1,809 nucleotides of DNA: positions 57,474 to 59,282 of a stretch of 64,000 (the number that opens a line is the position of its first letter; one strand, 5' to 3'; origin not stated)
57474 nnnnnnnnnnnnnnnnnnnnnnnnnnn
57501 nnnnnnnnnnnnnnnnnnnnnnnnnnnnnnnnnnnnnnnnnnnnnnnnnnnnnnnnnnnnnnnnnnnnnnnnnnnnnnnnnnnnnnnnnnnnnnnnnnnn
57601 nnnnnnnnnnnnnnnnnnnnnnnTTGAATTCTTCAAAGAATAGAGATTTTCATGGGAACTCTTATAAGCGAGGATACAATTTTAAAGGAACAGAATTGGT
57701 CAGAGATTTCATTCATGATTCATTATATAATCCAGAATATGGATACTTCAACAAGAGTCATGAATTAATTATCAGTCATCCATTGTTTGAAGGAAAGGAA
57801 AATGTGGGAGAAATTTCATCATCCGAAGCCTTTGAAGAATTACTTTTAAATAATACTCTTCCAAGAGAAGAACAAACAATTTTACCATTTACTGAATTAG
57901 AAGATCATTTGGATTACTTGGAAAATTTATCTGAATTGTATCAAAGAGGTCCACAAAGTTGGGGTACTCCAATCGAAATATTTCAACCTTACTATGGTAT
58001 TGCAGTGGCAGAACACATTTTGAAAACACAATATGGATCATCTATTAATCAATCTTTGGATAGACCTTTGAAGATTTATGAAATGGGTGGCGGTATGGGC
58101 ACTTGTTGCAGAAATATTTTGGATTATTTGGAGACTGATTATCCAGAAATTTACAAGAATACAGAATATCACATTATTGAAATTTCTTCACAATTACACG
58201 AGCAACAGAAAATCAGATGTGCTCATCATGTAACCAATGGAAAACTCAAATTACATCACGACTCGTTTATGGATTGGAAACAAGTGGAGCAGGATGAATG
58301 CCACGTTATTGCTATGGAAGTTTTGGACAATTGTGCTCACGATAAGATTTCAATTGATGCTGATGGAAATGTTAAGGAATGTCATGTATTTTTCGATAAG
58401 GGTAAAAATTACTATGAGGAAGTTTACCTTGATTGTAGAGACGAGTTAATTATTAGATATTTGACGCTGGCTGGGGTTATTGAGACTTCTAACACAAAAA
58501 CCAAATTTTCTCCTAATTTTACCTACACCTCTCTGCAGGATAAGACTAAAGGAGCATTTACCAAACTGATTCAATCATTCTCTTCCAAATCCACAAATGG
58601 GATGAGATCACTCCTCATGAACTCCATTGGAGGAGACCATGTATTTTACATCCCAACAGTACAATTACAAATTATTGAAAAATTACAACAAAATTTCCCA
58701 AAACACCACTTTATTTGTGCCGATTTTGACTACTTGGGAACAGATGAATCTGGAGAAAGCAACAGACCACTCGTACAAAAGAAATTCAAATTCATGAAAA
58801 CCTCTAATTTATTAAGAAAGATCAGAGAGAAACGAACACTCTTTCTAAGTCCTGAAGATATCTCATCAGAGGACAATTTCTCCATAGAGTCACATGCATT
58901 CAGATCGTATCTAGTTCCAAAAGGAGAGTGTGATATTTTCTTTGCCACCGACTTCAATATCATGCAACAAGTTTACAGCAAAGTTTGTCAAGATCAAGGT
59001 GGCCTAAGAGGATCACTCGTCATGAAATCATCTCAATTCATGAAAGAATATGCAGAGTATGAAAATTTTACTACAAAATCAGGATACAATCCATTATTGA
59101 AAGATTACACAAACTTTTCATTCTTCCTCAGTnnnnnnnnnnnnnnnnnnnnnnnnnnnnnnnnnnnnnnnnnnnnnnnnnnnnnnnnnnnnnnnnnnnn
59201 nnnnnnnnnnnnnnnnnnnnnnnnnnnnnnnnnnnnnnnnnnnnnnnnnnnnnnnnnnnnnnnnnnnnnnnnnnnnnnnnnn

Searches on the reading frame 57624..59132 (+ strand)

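Call 78: search_protein_families(library=pfam, proteins=[window:57624-59132:+], max_evalue=0.00001)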
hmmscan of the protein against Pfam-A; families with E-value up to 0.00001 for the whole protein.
window:57624-59132:+ (503 aa): 1 family
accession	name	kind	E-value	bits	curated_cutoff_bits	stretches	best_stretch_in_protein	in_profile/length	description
PF02636.23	Methyltransf_28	-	2.6e-38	132.3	23.3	1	145-454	13-240/249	Putative S-adenosyl-L-methionine-dependent methyltransferase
